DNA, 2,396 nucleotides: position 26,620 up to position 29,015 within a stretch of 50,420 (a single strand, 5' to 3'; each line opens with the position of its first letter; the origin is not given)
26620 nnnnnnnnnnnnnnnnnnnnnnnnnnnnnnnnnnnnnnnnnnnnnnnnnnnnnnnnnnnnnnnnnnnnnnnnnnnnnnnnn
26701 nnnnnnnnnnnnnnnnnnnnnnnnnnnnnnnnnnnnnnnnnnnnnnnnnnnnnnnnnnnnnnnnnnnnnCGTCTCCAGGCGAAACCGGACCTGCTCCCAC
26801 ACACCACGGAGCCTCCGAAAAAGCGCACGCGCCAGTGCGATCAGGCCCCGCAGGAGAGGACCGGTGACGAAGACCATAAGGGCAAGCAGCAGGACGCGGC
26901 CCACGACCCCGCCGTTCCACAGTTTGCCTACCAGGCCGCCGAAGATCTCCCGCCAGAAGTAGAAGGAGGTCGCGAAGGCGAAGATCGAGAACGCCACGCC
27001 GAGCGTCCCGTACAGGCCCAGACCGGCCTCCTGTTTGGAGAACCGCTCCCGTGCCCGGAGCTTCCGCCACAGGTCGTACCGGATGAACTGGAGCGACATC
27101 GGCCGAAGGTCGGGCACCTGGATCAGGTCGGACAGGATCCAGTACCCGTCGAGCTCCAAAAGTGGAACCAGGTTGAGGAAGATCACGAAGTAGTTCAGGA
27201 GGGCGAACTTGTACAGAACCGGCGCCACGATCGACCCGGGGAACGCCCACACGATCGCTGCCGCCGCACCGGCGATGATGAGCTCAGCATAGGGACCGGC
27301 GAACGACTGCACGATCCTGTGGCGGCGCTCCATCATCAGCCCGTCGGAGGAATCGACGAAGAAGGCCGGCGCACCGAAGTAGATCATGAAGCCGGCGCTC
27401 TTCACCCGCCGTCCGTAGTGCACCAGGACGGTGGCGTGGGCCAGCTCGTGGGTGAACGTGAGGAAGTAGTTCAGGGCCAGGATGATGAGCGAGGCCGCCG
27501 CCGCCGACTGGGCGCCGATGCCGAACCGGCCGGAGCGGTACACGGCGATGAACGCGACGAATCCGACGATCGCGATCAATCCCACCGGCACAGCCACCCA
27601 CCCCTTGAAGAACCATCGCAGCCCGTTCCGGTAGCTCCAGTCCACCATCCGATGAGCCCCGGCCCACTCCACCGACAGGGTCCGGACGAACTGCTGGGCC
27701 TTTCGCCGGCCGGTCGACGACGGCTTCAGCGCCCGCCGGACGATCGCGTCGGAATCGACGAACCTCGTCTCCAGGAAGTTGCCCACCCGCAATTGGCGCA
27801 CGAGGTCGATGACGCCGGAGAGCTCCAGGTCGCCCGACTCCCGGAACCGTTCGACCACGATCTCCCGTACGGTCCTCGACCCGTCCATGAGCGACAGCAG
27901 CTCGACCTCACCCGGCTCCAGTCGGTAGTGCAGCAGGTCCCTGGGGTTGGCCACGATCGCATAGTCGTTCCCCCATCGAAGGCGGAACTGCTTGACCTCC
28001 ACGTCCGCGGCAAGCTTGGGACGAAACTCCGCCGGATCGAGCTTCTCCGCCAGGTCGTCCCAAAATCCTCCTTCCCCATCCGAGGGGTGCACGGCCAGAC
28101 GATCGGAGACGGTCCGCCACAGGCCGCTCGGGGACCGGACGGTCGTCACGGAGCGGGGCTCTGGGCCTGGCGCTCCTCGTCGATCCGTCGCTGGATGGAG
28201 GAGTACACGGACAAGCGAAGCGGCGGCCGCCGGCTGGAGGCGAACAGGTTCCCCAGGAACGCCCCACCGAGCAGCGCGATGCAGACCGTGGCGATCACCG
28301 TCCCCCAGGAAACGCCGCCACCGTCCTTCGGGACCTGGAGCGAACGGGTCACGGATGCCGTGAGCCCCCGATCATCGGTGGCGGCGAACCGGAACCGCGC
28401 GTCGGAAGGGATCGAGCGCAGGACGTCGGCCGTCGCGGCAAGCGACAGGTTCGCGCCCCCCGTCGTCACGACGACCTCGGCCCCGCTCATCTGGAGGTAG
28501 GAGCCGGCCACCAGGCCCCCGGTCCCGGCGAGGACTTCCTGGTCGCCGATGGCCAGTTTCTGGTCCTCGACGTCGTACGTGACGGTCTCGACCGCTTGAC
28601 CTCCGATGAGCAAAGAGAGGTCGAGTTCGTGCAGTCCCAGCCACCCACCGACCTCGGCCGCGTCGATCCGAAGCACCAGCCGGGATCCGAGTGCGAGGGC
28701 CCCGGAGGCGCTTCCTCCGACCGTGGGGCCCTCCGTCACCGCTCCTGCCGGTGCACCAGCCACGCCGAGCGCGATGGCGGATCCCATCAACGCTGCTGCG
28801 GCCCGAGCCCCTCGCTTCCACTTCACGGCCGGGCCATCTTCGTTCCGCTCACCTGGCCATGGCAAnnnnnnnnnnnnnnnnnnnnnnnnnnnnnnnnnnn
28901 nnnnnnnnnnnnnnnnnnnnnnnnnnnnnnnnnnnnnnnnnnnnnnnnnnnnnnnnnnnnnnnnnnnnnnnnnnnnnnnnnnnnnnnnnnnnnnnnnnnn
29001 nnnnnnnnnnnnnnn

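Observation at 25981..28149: Three-part fusion: PqqD/RRE-like domain, M50 site-2 protease core, and tandem cNMP-binding domains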

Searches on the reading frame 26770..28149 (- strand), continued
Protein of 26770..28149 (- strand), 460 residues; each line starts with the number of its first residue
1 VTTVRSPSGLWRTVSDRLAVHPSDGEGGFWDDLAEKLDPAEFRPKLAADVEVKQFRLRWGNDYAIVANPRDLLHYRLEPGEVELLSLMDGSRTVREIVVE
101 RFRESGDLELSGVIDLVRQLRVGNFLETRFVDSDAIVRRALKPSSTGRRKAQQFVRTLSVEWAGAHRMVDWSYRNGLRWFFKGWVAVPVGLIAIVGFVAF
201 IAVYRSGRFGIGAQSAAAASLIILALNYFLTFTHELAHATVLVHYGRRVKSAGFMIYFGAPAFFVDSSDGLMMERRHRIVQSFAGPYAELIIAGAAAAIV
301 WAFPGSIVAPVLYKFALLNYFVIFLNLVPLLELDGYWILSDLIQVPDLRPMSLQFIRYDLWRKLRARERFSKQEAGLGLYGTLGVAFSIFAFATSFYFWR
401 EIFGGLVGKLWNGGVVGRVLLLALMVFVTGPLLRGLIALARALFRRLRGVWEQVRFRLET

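Call 70: find_encoding_contigs(protein=P0164, flank=5000, max_places=1)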
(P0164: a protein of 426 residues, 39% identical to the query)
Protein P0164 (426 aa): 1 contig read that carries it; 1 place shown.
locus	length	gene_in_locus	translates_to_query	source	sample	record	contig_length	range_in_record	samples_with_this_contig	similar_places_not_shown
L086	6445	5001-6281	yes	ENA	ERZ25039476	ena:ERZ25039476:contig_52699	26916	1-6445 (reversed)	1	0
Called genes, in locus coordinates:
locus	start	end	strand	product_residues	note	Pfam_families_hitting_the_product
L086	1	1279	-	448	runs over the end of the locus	-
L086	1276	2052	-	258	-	PF25872:HTH_77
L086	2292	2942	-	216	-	PF00211:Guanylate_cyc (weak)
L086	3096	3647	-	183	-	PF00027:cNMP_binding, PF13545:HTH_Crp_2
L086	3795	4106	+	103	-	PF00211:Guanylate_cyc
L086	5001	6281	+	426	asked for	-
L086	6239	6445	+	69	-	?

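Call 71: find_encoding_contigs(protein=P0211, flank=5000, max_places=1)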
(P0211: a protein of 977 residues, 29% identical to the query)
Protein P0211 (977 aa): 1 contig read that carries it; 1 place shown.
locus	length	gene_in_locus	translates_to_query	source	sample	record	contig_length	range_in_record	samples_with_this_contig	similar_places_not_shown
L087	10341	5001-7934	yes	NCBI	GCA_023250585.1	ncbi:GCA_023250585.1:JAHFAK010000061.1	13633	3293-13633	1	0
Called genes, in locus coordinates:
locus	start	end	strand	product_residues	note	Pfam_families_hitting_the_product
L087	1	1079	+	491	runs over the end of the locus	PF01425:Amidase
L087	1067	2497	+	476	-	PF02934:GatB_N, PF02637:GatB_Yqey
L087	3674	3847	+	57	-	-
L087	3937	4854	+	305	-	PF16697:Yop-YscD_cpl, PF00498:FHA, PF00990:GGDEF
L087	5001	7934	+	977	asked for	PF02163:Peptidase_M50 (faint), PF00027:cNMP_binding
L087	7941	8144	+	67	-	PF17982:C5HCH (weak)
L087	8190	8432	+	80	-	PF01402:RHH_1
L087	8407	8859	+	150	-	PF13470:PIN_3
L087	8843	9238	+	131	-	PF10000:ACT_3, PF13840:ACT_7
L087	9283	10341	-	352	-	?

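Call 96: find_encoding_contigs(protein=P0238, flank=5000, max_places=1)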
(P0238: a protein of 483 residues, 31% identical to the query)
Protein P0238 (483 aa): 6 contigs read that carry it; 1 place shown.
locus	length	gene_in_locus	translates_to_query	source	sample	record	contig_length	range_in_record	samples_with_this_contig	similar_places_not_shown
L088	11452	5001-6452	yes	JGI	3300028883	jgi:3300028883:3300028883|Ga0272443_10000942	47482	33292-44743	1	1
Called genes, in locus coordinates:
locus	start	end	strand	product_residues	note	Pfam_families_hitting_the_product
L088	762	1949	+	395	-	PF00801:PKD, PF18911:PKD_4, PF00058:Ldl_recept_b (faint)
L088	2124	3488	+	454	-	PF07694:5TM-5TMR_LYT, PF07155:ECF-ribofla_trS (weak), PF01590:GAF, PF13185:GAF_2, PF13492:GAF_3 (weak)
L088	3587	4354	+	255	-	PF01656:CbiA, PF07015:VirC1 (faint), PF10609:ParA, PF13614:AAA_31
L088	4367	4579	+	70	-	-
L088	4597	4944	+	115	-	PF01978:TrmB (weak)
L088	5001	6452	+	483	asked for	PF02163:Peptidase_M50 (faint)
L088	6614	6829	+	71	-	PF14407:Frankia_peptide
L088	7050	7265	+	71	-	PF14407:Frankia_peptide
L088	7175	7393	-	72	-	-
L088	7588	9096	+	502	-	PF02624:YcaO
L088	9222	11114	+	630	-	PF04055:Radical_SAM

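Call 97: find_encoding_contigs(protein=P0256, flank=5000, max_places=1)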
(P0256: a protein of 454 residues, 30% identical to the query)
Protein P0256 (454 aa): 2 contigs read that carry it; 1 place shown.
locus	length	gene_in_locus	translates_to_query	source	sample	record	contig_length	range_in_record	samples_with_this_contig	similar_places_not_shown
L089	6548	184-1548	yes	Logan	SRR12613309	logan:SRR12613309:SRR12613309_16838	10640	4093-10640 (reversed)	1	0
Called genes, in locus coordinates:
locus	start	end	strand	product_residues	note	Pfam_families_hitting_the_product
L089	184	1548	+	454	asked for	-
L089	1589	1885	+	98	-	-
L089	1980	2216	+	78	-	PF14407:Frankia_peptide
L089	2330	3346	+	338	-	PF04055:Radical_SAM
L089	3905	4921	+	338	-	PF04055:Radical_SAM, PF13353:Fer4_12 (weak), PF13186:SPASM (faint)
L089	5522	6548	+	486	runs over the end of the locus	PF04055:Radical_SAM, PF00595:PDZ (weak), PF13180:PDZ_2, PF17820:PDZ_6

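Call 98: find_encoding_contigs(protein=P0217, flank=5000, max_places=1)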
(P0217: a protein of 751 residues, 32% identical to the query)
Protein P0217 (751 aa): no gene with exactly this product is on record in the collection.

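Call 112: find_related_loci(query=A5, collection=metagenome_contigs, flank=6000)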
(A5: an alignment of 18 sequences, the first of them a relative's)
Query A5 (1151 aa) in metagenome_contigs; peptide patterns used: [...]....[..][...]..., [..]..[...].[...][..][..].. (x = any residue, [..] = any of these).
600 stretches matched a pattern (row limit reached: there are more); 523 encode a relative of the query (tblastn E <= 1e-3); the best 80 are kept; 80 distinct loci.
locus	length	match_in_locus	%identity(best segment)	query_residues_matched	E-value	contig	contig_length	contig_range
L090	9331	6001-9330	35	33-1137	0e+0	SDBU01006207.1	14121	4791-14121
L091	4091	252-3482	34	41-1134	0e+0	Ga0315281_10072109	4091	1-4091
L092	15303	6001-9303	32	2-1142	1e-163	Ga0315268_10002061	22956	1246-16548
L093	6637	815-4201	33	1-1142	4e-159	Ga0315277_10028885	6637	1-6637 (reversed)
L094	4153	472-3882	32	33-1145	3e-157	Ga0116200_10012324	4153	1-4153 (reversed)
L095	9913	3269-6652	31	28-1144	4e-143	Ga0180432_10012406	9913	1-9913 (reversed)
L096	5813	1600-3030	46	34-504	5e-130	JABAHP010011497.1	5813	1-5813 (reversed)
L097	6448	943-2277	45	43-477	2e-117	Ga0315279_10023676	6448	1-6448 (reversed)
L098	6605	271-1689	44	21-484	1e-116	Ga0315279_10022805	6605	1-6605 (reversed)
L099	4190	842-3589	45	43-1141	2e-118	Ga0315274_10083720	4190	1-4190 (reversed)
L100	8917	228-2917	45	10-1128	6e-114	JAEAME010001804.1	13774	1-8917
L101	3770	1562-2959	43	6-477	2e-115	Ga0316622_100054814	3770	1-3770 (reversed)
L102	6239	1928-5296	27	1-1142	7e-108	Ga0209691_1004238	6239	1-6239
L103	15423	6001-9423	27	6-1136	5e-105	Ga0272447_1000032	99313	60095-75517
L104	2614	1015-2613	41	43-1092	6e-109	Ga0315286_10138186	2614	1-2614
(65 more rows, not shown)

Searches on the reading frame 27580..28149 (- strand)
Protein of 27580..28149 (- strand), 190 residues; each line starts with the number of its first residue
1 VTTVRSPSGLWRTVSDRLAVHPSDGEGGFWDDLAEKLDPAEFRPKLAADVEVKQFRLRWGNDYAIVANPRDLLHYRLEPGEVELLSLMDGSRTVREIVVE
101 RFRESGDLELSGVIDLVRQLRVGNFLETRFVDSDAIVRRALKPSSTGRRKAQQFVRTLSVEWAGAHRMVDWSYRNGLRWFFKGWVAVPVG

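Call 13: find_homologous_proteins(query=window:27580-28149:-, max_evalue=0.001)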
Query window:27580-28149:- (190 aa): 24 proteins with E <= 0.001 among 347 candidates.
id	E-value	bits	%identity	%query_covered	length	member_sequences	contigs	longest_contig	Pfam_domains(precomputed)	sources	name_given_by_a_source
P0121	7.0e-85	302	81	88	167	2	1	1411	-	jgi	jgi:hypothetical protein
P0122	5.9e-74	266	64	98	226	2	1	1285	-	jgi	jgi:hypothetical protein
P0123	1.3e-69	252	61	100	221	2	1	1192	-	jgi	-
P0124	1.1e-66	243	82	70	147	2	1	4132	-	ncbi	-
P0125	1.4e-64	236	59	95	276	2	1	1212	-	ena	-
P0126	5.2e-64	234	61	93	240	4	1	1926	-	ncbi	ncbi:MAG: hypothetical protein ACRDQW_18325, partial [Haloechinothrix sp.]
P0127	2.5e-61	225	79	68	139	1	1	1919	-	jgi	jgi:hypothetical protein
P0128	3.5e-60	221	62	87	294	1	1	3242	-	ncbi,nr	ncbi:MAG TPA: hypothetical protein VJ868_06540, partial [Actinomycetota bacterium]|nr:hypothetical p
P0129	4.0e-56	208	58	92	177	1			-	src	-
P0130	1.9e-52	196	69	72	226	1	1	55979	-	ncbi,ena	-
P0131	4.9e-52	195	52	94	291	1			-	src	-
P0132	2.3e-51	193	62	78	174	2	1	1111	-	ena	-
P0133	1.5e-49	187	87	52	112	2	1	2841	-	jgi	-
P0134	7.4e-48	181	49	95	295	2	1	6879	-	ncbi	-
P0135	1.6e-47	180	70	62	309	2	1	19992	-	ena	-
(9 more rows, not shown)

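Call 33: predict_structure(alignment_id=A1)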
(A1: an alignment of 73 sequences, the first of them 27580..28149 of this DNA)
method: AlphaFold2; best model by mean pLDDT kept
length: 190 residues; sequences in the alignment: 73
mean_pLDDT: 76.2   pTM: 0.57
mean pLDDT of the five models: 76.2, 74.2, 72.7, 71.9, 68.8
residues with pLDDT >= 90: 61; 70-90: 65; 50-70: 49; < 50: 15
segments of 3 or more residues with pLDDT < 50: 157-163, 188-190
pLDDT, mean of each block of 10 residues (from residue 1): 56 72 62 74 95 92 94 92 92 91 74 88 93 77 63 53 60 68 49
secondary structure, 60 per line:
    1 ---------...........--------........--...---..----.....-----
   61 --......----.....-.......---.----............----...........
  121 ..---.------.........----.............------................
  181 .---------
elements in order: H10-20 H29-36 E51-55 E63-68 E73-77 H79-85 H94-105 H110-122 H133-141 H146-158 H165-181

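Call 35: search_protein_families(library=pfam, proteins=[window:27580-28149:-], max_evalue=10)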
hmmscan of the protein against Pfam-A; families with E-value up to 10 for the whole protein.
window:27580-28149:- (190 aa): 0 families

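Call 38: fold_search(model_id=the predicted structure, library=pdb)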
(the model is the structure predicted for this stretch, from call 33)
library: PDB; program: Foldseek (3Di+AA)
matches with E <= 10: 400; with E <= 0.001: 0
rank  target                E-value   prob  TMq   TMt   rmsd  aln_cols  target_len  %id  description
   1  5v1u_B                1.1e-02  1.00  0.34  0.67   3.8        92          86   18  TbiB1 in Complex with the TbiA(beta) Leader Peptide (released 2018-09-05)
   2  5v1u_A                2.3e-02  1.00  0.33  0.68   3.5        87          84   18  TbiB1 in Complex with the TbiA(beta) Leader Peptide (released 2018-09-05)
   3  5v1v_A                2.3e-02  1.00  0.35  0.69   3.8        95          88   18  TbiB1 in Complex with the TbiA(alpha) Leader Peptide (released 2018-09-05)
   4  5v1u_C                1.1e-01  0.98  0.34  0.67   3.8        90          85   18  TbiB1 in Complex with the TbiA(beta) Leader Peptide (released 2018-09-05)
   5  5v1u_D                1.1e-01  0.97  0.33  0.66   3.8        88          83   18  TbiB1 in Complex with the TbiA(beta) Leader Peptide (released 2018-09-05)
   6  8fm9_A                1.3e-01  0.75  0.23  0.16   5.6        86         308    9  Nodavirus RNA replication proto-crown, detergent-solubliized C12 multimer (released 2023-02-01)
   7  8hvr_H                1.9e-01  0.15  0.16  0.19  12.5       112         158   14  Cryo-EM structure of AfsR-dependent transcription activation complex with afsS promoter (released 2023-12-27)
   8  6jx3_B                2.0e-01  0.94  0.33  0.65   3.6        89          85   12  Lasso peptide synthetase B1 complexed with the leader peptide (released 2019-06-26)
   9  8hkr_A                2.0e-01  0.87  0.26  0.14   5.4        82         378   20  Crystal Structure of Histone H3 Lysine 79 (H3K79) Methyltransferase Rv2067c from Mycobacterium tuberculosis (released 2023-10-18)
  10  6edt_M                2.0e-01  0.25  0.18  0.20  12.9       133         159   11  Mycobacterium tuberculosis RNAP open promoter complex with RbpA/CarD and AP3 promoter (released 2018-11-21)
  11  8fma_A                2.7e-01  0.63  0.21  0.14   5.7        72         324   11  Nodavirus RNA replication proto-crown, detergent-solubliized C11 multimer (released 2023-02-01)
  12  4kbm_B                2.9e-01  0.13  0.14  0.17  11.9       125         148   14  Structure of the Mtb CarD/RNAP Beta subunit B1-B2 domains complex (released 2013-10-02)
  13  8i9p_Ce               4.5e-01  0.08  0.12  0.12  21.1       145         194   11  Cryo-EM structure of a Chaetomium thermophilum pre-60S ribosomal subunit - State Mak16 (released 2023-05-17)
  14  6l2o_B                5.1e-01  0.06  0.11  0.10  16.1       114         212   12  Crystal structure of the R.PabI(Y68F-K154A)-dsDNA(GTAC-5bp-GTAC) complex (released 2020-03-18)
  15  9qlq_NB               5.4e-01  0.08  0.11  0.15  15.1        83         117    7  NMT1-NAC bound human RNC with full length ARF1 - alternative State (released 2026-02-18)
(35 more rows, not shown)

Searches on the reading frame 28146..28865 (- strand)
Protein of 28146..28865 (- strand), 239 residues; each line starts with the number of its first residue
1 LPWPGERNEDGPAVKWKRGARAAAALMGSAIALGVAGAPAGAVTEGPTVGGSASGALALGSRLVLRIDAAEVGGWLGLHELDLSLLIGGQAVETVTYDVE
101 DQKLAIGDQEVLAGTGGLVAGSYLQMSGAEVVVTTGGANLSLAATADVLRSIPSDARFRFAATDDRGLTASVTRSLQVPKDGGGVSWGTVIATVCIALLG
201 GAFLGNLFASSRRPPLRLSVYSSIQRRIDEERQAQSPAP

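Call 9: search_protein_families(library=pfam, proteins=[window:28146-28865:-], max_evalue=0.01)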
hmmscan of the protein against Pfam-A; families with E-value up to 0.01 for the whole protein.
window:28146-28865:- (239 aa): 0 families

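Call 10: search_protein_families(library=ncbifam, proteins=[window:28146-28865:-], max_evalue=0.01)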
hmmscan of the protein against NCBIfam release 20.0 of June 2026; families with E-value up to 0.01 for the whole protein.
window:28146-28865:- (239 aa): 0 families

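Call 35: search_protein_families(library=pfam, proteins=[window:28146-28865:-], max_evalue=10)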
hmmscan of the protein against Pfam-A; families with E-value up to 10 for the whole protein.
window:28146-28865:- (239 aa): 0 families

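Call 85: search_protein_families(library=padloc, proteins=[window:28146-28865:-], max_evalue=0.01)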
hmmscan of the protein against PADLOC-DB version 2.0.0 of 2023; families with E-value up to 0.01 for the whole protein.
window:28146-28865:- (239 aa): 0 families

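Call 86: search_protein_families(library=ncbifam, proteins=[window:28146-28865:-], max_evalue=1)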
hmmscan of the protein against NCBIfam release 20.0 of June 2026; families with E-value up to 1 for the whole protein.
window:28146-28865:- (239 aa): 0 families
